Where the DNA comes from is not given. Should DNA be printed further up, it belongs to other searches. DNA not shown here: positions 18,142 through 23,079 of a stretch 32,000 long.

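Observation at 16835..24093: Three-gene envelope operon: CsgG/LpoB-like secreted protein, 1545-aa anchored giant with the same module twice plus ankyrin repeats, and a PDZ protein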

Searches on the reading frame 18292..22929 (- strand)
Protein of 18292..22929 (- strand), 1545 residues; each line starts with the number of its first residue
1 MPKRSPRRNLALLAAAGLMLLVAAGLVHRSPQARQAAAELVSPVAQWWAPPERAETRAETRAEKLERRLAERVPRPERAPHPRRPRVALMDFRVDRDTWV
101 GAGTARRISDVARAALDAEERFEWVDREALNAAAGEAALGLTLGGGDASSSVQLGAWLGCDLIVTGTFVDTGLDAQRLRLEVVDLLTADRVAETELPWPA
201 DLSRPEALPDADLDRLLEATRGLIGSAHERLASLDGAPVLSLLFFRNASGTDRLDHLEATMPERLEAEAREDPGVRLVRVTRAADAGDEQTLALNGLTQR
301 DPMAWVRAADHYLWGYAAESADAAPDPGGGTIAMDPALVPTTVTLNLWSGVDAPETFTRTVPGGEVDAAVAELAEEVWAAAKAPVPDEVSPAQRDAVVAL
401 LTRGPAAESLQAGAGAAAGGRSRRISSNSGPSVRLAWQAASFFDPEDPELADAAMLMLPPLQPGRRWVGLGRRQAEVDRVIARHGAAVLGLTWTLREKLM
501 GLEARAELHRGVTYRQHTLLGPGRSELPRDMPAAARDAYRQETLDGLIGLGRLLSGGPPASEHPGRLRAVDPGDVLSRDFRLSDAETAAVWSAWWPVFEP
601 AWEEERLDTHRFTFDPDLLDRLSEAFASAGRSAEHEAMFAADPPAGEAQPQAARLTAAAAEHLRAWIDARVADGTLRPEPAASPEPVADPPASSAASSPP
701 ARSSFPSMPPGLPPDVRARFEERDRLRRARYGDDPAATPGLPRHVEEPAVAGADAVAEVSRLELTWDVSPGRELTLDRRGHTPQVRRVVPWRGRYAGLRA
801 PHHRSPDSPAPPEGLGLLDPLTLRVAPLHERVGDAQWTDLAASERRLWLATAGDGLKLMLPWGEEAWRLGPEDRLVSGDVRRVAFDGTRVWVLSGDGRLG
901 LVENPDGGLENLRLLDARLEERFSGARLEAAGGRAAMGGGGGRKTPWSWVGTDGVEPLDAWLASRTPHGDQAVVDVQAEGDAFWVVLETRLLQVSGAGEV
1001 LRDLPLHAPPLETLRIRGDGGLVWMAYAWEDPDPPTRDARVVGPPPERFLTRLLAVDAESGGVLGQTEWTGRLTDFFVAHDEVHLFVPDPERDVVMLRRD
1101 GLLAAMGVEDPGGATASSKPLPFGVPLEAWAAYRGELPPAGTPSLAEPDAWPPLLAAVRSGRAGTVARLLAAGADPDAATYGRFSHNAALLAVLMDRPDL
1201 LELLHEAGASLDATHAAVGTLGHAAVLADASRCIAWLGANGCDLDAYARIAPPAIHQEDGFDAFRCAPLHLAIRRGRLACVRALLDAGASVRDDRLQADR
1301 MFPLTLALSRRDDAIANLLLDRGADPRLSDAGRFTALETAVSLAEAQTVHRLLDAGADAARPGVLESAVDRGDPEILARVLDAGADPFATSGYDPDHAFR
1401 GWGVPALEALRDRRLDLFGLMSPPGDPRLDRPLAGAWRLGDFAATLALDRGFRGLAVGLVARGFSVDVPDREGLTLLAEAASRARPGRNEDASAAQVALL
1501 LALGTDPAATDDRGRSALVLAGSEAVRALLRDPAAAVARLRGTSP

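Call 9: search_protein_families(library=pfam, proteins=[window:18292-22929:-], max_evalue=0.1)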
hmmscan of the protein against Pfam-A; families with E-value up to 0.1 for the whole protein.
window:18292-22929:- (1545 aa): 5 families
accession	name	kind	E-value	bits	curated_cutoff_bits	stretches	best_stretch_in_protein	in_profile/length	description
PF12796.13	Ank_2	-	7.4e-18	65.3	27.3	3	1269-1359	1-86/90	Ankyrin repeats (3 copies)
PF00023.36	Ank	-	9.3e-10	38.7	21.1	1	1268-1291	5-28/33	Ankyrin repeat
PF13637.12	Ank_4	-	8.5e-09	35.9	22.7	0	1155-1205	2-50/50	Ankyrin repeats (many copies)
PF13606.12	Ank_3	-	6e-08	32.7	22.3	1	1267-1291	4-28/30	Ankyrin repeat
PF13857.12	Ank_5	-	2.6e-07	31.3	27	1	1284-1340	1-56/56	Ankyrin repeats (many copies)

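Call 10: search_protein_families(library=ncbifam, proteins=[window:18292-22929:-], max_evalue=0.1)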
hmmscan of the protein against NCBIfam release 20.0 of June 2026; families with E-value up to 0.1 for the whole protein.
window:18292-22929:- (1545 aa): 6 families
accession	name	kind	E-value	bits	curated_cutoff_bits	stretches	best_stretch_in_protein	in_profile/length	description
NF043029.1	T4SS_AnkY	equivalog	1.7e-08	33.4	600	1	1264-1341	457-532/543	Dot/Icm T4SS effector AnkY/LegA9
NF041931.2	MzaA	equivalog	0.00024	20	800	1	1269-1362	6-96/726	MZA anti-phage system associated sigma-70 family RNA polymerase sigma factor MzaA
NF043022.1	T4SS_AnkG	equivalog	0.0016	17.3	500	1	1267-1344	367-447/455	Dot/Icm T4SS effector AnkG/AnkZ/LegA7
NF043023.1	T4SS_AnkH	equivalog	0.0026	16.6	600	0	1300-1359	32-91/467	Dot/Icm T4SS effector AnkH/LegA3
NF043028.1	T4SS_AnkX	equivalog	0.0049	15.1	1400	1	1269-1353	552-634/938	Dot/Icm T4SS effector AnkN/AnkX/LegA8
TIGR00870.1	trp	subfamily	0.093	10.7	498.75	0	1267-1292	133-158/747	transient-receptor-potential calcium channel protein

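Call 84: search_protein_families(library=padloc, proteins=[window:18292-22929:-], max_evalue=0.01)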
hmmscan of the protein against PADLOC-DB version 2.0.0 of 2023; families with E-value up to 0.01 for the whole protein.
window:18292-22929:- (1545 aa): 2 families
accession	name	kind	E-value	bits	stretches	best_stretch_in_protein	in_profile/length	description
PDLC04783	PDC-M72A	-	2.9e-19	67.6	3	1270-1358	268-354/392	-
PDLC02908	Ankyrin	-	0.0027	14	0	1302-1358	738-794/880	-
